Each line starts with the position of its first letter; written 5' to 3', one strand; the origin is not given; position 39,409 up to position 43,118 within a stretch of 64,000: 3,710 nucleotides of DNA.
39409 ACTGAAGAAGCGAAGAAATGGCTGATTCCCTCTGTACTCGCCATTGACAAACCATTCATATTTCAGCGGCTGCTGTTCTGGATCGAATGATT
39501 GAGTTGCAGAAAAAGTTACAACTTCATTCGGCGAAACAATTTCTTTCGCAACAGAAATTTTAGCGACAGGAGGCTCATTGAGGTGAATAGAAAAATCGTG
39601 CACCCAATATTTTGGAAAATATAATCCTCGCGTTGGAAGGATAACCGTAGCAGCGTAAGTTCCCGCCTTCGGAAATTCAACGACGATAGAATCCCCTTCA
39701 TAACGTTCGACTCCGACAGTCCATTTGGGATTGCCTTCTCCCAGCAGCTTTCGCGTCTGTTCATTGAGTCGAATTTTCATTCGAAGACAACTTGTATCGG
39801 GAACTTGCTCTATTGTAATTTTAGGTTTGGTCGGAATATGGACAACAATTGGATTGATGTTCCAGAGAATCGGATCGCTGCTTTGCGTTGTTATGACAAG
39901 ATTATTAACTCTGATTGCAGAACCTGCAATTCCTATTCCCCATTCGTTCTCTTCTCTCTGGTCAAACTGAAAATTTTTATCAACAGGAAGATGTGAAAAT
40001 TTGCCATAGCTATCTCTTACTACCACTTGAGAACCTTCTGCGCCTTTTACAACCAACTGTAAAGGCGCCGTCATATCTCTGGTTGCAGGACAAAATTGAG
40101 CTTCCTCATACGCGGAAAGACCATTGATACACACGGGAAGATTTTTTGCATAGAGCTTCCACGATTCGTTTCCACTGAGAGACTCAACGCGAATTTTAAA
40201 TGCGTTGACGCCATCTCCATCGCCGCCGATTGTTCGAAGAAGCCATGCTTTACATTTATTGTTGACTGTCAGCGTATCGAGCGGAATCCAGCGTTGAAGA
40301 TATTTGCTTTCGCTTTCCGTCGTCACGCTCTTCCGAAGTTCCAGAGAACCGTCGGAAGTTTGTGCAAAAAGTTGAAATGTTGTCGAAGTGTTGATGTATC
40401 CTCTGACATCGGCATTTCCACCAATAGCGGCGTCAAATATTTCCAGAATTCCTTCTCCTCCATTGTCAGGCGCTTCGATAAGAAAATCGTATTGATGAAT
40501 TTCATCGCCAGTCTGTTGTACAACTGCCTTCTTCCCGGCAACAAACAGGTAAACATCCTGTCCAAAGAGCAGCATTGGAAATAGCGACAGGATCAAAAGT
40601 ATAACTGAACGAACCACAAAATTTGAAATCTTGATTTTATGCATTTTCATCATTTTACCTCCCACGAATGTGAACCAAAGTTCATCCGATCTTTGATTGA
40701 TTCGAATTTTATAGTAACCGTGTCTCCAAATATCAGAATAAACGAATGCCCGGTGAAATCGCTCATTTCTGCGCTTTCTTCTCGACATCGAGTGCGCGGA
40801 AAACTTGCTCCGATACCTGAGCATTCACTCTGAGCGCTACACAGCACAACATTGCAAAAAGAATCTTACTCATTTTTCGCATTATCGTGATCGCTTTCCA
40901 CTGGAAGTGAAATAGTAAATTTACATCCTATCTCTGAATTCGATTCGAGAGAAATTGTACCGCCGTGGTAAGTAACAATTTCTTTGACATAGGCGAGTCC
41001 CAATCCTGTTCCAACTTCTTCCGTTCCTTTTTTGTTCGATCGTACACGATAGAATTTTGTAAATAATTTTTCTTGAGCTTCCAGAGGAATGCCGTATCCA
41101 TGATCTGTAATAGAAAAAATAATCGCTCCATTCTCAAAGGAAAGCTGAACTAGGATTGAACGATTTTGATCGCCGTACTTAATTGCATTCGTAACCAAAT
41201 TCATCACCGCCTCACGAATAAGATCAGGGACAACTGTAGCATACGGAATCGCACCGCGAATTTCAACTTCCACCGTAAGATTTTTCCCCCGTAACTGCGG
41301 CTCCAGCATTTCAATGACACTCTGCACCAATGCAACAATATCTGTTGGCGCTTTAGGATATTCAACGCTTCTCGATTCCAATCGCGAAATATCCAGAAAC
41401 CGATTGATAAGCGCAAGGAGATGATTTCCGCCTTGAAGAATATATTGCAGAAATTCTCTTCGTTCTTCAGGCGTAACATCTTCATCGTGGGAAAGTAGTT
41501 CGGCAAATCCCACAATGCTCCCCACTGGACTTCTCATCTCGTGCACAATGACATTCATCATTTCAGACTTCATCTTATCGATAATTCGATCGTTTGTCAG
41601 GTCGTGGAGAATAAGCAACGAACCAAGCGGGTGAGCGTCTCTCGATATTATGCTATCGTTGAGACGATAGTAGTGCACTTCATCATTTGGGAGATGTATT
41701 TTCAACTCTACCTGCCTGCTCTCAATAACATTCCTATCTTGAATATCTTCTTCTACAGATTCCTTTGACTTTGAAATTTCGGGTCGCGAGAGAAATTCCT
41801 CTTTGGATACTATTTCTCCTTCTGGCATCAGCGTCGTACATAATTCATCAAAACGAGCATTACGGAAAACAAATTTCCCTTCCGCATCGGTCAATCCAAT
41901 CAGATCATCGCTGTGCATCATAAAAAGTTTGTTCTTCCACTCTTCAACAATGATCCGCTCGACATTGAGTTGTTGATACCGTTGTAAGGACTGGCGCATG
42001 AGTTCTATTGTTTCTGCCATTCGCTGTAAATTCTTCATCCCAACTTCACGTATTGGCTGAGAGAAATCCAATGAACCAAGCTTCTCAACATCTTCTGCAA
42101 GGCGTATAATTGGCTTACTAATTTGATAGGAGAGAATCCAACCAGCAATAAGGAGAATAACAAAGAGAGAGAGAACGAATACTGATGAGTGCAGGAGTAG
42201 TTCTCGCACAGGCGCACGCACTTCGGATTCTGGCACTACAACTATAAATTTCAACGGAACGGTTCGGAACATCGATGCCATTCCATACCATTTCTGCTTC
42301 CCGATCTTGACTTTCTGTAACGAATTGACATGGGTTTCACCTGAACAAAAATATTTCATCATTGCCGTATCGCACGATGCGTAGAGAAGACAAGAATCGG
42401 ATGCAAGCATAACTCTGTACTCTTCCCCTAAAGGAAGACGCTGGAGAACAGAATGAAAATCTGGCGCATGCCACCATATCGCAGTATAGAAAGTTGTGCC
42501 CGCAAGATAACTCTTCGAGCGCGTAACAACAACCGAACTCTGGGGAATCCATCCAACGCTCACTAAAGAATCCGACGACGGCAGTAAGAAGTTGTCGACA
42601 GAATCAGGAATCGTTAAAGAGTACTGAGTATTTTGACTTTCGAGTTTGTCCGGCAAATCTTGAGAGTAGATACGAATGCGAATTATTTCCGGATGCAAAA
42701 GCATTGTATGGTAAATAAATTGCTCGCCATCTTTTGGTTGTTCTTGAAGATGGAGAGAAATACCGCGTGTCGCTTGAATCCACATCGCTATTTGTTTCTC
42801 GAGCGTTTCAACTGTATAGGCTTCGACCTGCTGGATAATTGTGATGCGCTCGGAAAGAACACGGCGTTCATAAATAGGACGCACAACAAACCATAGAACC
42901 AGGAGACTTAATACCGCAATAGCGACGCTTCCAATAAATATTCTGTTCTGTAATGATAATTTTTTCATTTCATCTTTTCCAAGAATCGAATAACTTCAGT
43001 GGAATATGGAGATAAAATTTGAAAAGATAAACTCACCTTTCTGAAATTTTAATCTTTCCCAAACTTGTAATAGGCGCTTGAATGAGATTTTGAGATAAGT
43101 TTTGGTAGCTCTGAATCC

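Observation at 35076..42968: Sensor kinase without partner regulator, then a giant PKD-repeat protein translationally linked to an ECF sigma and a soluble ZAS anti-sigma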

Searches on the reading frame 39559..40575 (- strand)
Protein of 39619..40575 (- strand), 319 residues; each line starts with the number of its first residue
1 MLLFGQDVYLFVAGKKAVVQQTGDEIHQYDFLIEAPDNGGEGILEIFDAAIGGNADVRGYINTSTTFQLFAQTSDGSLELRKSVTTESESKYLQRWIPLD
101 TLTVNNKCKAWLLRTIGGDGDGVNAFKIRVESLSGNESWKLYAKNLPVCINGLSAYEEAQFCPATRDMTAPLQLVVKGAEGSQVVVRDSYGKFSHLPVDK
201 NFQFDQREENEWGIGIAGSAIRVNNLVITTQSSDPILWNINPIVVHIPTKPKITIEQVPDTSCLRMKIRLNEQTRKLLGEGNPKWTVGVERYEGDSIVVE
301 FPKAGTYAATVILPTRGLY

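Call 60: search_protein_representatives(protein=window:39619-40575:-)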
Query: 319 residues. Proteins with E-value up to 0.001 (for the whole library): 30; up to 1e-10: 25; up to 1e-30: 3. The best 30 are listed.
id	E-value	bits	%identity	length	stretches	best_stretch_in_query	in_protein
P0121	4.0e-212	719.5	100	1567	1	1-319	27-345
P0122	6.0e-52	193.3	38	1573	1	5-318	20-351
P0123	1.5e-36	142.7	28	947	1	3-319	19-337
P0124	7.5e-30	120.7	33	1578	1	6-319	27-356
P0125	7.5e-29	117.4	34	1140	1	5-318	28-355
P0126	3.3e-28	115.3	30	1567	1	4-317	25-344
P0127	2.1e-26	109.4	30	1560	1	5-316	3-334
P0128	1.3e-25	106.8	31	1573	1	4-319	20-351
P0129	3.1e-24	102.2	29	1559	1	5-319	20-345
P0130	5.7e-24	101.4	32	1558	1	5-316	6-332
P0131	2.6e-23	99.2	32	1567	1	3-319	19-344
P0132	3.1e-23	99.0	29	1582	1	3-317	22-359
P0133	4.3e-23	98.5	27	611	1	4-316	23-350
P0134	5.0e-23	98.3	31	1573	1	3-319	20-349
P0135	4.7e-22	95.1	37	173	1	10-166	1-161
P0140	6.4e-17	78.2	29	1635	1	5-319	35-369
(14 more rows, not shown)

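Call 61: find_encoding_contigs(protein=P0126, flank=8000, max_places=2)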
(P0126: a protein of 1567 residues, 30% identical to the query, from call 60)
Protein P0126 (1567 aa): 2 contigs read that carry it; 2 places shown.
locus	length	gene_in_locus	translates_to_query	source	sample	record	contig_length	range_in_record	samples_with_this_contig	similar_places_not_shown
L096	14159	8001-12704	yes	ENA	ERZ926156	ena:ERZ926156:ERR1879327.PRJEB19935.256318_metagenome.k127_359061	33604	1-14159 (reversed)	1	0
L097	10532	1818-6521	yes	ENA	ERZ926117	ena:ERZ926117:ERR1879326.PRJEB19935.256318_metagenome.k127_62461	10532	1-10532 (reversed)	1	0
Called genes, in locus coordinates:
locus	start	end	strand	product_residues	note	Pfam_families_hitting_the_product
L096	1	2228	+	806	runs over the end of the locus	PF01588:tRNA_bind, PF03483:B3_4, PF03484:B5, PF17759:tRNA_synthFbeta, PF03147:FDX-ACB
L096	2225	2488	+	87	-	-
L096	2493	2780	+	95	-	PF05164:ZapA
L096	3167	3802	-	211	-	PF00072:Response_reg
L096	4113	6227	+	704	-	PF00512:HisKA, PF02518:HATPase_c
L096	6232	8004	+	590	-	PF04773:FecR (weak)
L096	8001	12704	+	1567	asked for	PF06832:BiPBP_C (faint), PF18911:PKD_4, PF00801:PKD, PF18911:PKD_4, PF00801:PKD, PF18911:PKD_4, PF00801:PKD, PF18911:PKD_4, +4 more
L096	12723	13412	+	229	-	-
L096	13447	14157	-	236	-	?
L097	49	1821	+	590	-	PF04773:FecR (weak)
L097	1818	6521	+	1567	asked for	PF06832:BiPBP_C (faint), PF18911:PKD_4, PF00801:PKD, PF18911:PKD_4, PF00801:PKD, PF18911:PKD_4, PF00801:PKD, PF18911:PKD_4, +4 more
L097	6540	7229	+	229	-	-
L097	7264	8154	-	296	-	PF00781:DAGK_cat, PF19279:YegS_C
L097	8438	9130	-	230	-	PF09976:TPR_21 (weak), PF07719:TPR_2 (faint)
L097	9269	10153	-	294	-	PF00763:THF_DHG_CYH, PF02882:THF_DHG_CYH_C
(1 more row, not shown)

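Call 62: find_encoding_contigs(protein=P0122, flank=8000, max_places=1)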
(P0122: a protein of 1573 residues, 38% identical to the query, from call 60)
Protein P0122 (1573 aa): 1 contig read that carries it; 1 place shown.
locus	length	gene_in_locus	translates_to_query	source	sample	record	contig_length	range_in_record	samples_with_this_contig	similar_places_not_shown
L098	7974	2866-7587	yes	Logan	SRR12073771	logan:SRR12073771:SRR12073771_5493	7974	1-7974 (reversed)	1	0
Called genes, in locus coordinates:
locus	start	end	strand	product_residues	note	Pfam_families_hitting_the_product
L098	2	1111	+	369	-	?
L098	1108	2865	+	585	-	PF04773:FecR, PF17936:Big_6 (faint)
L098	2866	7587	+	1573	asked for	PF00801:PKD (weak), PF18911:PKD_4 (weak), PF00801:PKD, PF18911:PKD_4, PF00801:PKD, PF18911:PKD_4, PF00801:PKD, PF18911:PKD_4, +8 more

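Call 63: find_encoding_contigs(protein=P0124, flank=8000, max_places=1)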
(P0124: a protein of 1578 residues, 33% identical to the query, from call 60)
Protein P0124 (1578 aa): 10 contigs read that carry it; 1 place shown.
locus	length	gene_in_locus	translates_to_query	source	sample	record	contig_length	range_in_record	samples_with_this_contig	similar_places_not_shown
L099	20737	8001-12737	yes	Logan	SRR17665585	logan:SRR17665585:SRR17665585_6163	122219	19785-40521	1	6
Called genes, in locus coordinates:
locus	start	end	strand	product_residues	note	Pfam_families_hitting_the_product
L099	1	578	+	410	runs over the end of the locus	PF12801:Fer4_5, PF13187:Fer4_9 (faint), PF13183:Fer4_8 (faint), PF13746:Fer4_18, PF11614:FixG_C (weak)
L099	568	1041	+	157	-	PF05751:FixH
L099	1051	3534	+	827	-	PF12156:ATPase-cat_bd, PF00403:HMA (weak), PF08282:Hydrolase_3 (faint), PF00122:E1-E2_ATPase, PF00702:Hydrolase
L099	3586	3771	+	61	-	PF03597:FixS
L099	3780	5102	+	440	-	PF06123:CreD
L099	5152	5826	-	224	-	-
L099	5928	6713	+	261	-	PF00160:Pro_isomerase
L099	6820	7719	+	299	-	PF00892:EamA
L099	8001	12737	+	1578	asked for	PF00801:PKD, PF18911:PKD_4, PF18911:PKD_4, PF00801:PKD, PF18911:PKD_4, PF18911:PKD_4, PF00801:PKD, PF18911:PKD_4, +7 more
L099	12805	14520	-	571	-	PF00501:AMP-binding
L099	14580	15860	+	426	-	PF13347:MFS_2, PF07690:MFS_1, PF12832:MFS_1_like, PF00083:Sugar_tr, PF05977:MFS_3 (weak), PF13347:MFS_2, PF07690:MFS_1, PF05977:MFS_3 (weak)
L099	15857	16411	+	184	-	PF01923:Cob_adeno_trans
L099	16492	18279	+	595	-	PF00501:AMP-binding, PF23562:AMP-binding_C_3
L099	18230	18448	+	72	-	-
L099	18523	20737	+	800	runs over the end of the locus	PF02737:3HCDH_N, PF00725:3HCDH, PF00378:ECH_1, PF16113:ECH_2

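Call 64: find_encoding_contigs(protein=P0140, flank=8000, max_places=1)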
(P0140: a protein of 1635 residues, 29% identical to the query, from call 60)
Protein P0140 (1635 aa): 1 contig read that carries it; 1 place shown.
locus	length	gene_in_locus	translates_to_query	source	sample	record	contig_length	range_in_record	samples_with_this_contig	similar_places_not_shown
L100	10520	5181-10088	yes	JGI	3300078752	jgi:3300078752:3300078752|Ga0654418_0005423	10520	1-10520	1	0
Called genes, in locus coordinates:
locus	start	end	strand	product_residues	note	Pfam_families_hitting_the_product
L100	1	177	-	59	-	?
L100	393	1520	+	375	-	PF00534:Glycos_transf_1, PF13692:Glyco_trans_1_4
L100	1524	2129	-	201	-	PF05685:Uma2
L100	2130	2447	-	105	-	-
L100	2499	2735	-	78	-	PF10013:DUF2256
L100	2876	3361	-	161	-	-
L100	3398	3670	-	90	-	PF01476:LysM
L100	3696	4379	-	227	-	PF01578:Cytochrom_C_asm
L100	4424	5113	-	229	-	PF00072:Response_reg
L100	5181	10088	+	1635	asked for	PF18911:PKD_4, PF18911:PKD_4, PF00801:PKD, PF18911:PKD_4, PF00801:PKD, PF18911:PKD_4, PF00801:PKD, PF18911:PKD_4, +10 more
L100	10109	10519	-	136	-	?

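Call 65: search_protein_families(library=pfam, proteins=[L096:3167-3802:-, L100:4424-5113:-, L096:12723-13412:+], max_evalue=0.01)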
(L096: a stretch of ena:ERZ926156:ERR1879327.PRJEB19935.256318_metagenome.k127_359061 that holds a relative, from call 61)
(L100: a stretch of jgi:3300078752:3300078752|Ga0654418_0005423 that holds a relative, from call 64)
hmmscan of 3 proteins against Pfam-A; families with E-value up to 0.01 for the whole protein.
L096:3167-3802:- (211 aa): 1 family
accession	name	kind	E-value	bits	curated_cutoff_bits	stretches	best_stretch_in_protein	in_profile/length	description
PF00072.30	Response_reg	-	1.5e-23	83.5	30.2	1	7-120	1-110/111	Response regulator receiver domain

L100:4424-5113:- (229 aa): 1 family
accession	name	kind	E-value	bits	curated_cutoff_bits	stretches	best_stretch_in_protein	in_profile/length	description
PF00072.30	Response_reg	-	5.1e-21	75.4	30.2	1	23-126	2-104/111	Response regulator receiver domain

L096:12723-13412:+ (229 aa): 0 families

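Call 76: predict_structure(alignment_id=A3)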
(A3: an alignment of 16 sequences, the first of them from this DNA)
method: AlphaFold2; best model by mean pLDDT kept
length: 335 residues; sequences in the alignment: 16
mean_pLDDT: 87.0   pTM: 0.83
mean pLDDT of the five models: 87.0, 85.9, 85.6, 85.5, 85.3
residues with pLDDT >= 90: 183; 70-90: 127; 50-70: 23; < 50: 2
segments of 3 or more residues with pLDDT < 50: none
pLDDT, mean of each block of 10 residues (from residue 1): 85 90 95 90 78 64 94 93 71 92 92 91 92 88 92 92 71 84 91 81 84 87 87 92 89 85 90 81 94 93 94 87 90 72
secondary structure, 60 per line:
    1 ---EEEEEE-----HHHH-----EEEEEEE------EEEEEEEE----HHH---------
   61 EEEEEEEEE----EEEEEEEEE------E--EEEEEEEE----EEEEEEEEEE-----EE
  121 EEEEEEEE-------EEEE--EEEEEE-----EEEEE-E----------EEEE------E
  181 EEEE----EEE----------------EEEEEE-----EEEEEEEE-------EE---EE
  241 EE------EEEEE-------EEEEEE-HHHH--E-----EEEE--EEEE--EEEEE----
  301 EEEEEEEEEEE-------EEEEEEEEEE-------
elements in order: E4-9 H15-18 E24-30 E37-44 E61-69 E74-82 E92-99 E104-113 E119-128 E136-139 E142-147 E153-157 E170-173 E180-184 E189-191 E208-213 E219-226 E239-242 E249-253 E261-266 H268-271 E280-283 E286-289 E292-296 E301-311 E319-328

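Call 78: fold_search(model_id=the predicted structure, library=pdb)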
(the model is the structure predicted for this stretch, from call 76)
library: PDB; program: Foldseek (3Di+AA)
matches with E <= 10: 1035; with E <= 0.001: 4
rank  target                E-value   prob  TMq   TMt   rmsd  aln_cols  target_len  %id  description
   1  4bk5_A                1.1e-04  0.96  0.18  0.13  41.0       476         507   10  crystal structure of the human EphA4 ectodomain in complex with human ephrin A5 (amine-methylated sample) (released 2013-07-03)
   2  5u8q_A                1.6e-04  0.98  0.19  0.09  23.7       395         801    8  Structure of the ectodomain of the human Type 1 insulin-like growth factor receptor in complex with IGF-I (released 2018-02-28)
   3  8coe_C                4.0e-04  0.80  0.19  0.12  27.9       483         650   10  complement C5 in complex with the LCP0195 nanobody (released 2024-01-03)
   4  5hcc_B                4.5e-04  0.84  0.19  0.11  30.8       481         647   11  Ternary complex of human Complement C5 with Ornithodoros moubata OmCI and Dermacentor andersoni RaCI3. (released 2016-03-30)
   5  7v3p_A                1.1e-03  0.87  0.19  0.09  24.8       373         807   10  Cryo-EM structure of the IGF1R/insulin complex (released 2022-08-17)
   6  3f85                  1.6e-03  0.23  0.12  0.09  26.7       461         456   10  Structure of fusion complex of homo trimeric major pilin subunits CfaB of CFA/I fimbirae from ETEC E. coli (released 2009-08-11)
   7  7ad7_B                1.8e-03  0.60  0.19  0.12  27.0       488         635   10  Crystal structure of human complement C5 in complex with the K8 bovine knob domain peptide. (released 2021-03-10)
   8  9eva_A                2.0e-03  0.57  0.19  0.12  21.0       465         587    9  3DFlex refinement of the CryoEM structure of DeCLIC nanodisc with 10mM calcium (released 2025-04-09)
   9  7qiv_A                2.0e-03  0.54  0.19  0.11  25.8       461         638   10  Structure of human C3b in complex with the EWE nanobody (released 2022-02-16)
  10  4xup_D                2.6e-03  0.72  0.16  0.17  22.1       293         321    7  Structure of the N-terminal CBM22-1-CBM22-2 tandem domain from Paenibacillus barcinonensis Xyn10C (released 2015-06-03)
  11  5i5k_A                2.6e-03  0.57  0.18  0.05  30.0       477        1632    9  Structure of complement C5 in complex with eculizumab (released 2016-03-16)
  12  4xup_B                2.8e-03  0.69  0.16  0.17  22.2       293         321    7  Structure of the N-terminal CBM22-1-CBM22-2 tandem domain from Paenibacillus barcinonensis Xyn10C (released 2015-06-03)
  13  8pmu                  3.1e-03  0.54  0.17  0.17  20.8       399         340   11  Crystal structure of the HC7 apo form (released 2024-03-06)
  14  3km9_A                3.1e-03  0.54  0.19  0.06  27.1       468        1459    9  Structure of complement C5 in complex with the C-terminal beta-grasp domain of SSL7 (released 2009-12-01)
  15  6ab5                  3.1e-03  0.33  0.13  0.14  18.6       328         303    9  Cryo-EM structure of T=1 Penaeus vannamei nodavirus (released 2019-03-20)
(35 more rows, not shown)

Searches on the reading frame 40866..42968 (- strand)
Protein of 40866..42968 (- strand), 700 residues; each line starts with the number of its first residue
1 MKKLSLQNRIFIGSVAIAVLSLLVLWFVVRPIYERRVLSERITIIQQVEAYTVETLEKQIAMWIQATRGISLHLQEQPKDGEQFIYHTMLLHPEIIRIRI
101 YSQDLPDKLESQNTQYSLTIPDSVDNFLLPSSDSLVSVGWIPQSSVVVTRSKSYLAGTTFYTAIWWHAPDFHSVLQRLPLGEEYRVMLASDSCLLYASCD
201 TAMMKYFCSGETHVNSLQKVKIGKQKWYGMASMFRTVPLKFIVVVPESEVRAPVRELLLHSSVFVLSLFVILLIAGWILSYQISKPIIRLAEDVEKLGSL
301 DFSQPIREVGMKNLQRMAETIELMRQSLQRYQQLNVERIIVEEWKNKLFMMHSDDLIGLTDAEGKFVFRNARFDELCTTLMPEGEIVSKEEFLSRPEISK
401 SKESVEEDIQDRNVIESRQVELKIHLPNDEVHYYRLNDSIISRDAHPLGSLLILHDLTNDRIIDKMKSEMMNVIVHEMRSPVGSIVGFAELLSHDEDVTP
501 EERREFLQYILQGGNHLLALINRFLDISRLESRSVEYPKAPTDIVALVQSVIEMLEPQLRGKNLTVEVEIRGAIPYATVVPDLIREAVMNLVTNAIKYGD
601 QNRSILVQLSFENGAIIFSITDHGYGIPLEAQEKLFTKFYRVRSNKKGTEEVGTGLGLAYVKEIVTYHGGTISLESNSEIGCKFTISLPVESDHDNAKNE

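Call 4: search_protein_families(library=pfam, proteins=[window:40866-42968:-], max_evalue=0.01)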
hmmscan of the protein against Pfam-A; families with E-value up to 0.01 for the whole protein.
window:40866-42968:- (700 aa): 4 families
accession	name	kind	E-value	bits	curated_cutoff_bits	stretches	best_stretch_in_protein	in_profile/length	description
PF02518.31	HATPase_c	-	1.9e-25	89.9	26.4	1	581-691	3-110/111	Histidine kinase-, DNA gyrase B-, and HSP90-like ATPase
PF00512.31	HisKA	-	2e-15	57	26.9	1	466-532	1-65/66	His Kinase A (phospho-acceptor) domain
PF14501.12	HATPase_c_5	-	0.00072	19.9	22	1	587-679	9-93/102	GHKL domain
PF13581.12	HATPase_c_2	-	0.002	18.6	27.4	1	587-664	35-108/127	Histidine kinase-like ATPase domain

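Call 38: search_protein_families(library=ncbifam, proteins=[window:40866-42968:-], max_evalue=0.001)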
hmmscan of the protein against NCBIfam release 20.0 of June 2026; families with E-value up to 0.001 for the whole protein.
window:40866-42968:- (700 aa): 82 families (the best 25 are shown)
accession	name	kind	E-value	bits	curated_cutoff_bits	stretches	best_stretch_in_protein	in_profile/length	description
NF046044.1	PnpS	equivalog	2.8e-63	214.2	400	1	289-689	4-390/390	two-component system histidine kinase PnpS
NF033092.0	HK_WalK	equivalog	2.2e-54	185.1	725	1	257-690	178-594/594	cell wall metabolism sensor histidine kinase WalK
TIGR02966.1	phoR_proteo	equivalog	2.6e-51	174.6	334.2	1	354-687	16-332/333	phosphate regulon sensor histidine kinase PhoR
NF008312.0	PRK11100.1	equivalog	2.9e-46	158.3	356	1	472-691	261-475/477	two-component system sensor histidine kinase CreC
NF047874.1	MASE3_PAS_HK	subfamily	4.9e-46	157.8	560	1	265-696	210-631/655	MASE3 domain-containing sensor histidine kinase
TIGR02956.1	TMAO_torS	equivalog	1e-44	153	676.5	1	465-694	462-686/967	TMAO reductase system sensor histidine kinase/response regulator TorS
NF045911.1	TCSHisKinNblS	equivalog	4.1e-44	150.9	1000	1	262-690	185-620/621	two-component system sensor histidine kinase NblS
NF038297.2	hybrid_HK_HrmK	equivalog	1.5e-41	142.8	725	1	464-697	232-464/607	hybrid histidine kinase/response regulator HrmK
NF033091.0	HK_VanS_ACDEFG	equivalog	1.6e-40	139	400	1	463-689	70-293/293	vancomycin resistance histidine kinase VanS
NF011874.0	PRK15347.1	equivalog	2.3e-39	135.2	852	2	464-692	395-616/921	two component system sensor kinase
NF053855.1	HisKinPhoRBctds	equivalog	3e-38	131.6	500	1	258-688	158-581/583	two-component system sensor histidine kinase PhoR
NF008468.0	PRK11360.1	equivalog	8e-38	130.2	646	1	264-695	201-613/616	two-component system sensor histidine kinase AtoS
NF008302.0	PRK11091.1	equivalog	2.6e-36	125.1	838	1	347-697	158-512/779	aerobic respiration two-component sensor histidine kinase ArcB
TIGR01386.1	cztS_silS_copS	subfamily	4.1e-35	121.7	292.55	1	474-689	248-457/457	heavy metal sensor histidine kinase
NF033093.1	HK_VicK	exception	3.3e-34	118.3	680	1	263-696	17-441/448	cell wall metabolism sensor histidine kinase VicK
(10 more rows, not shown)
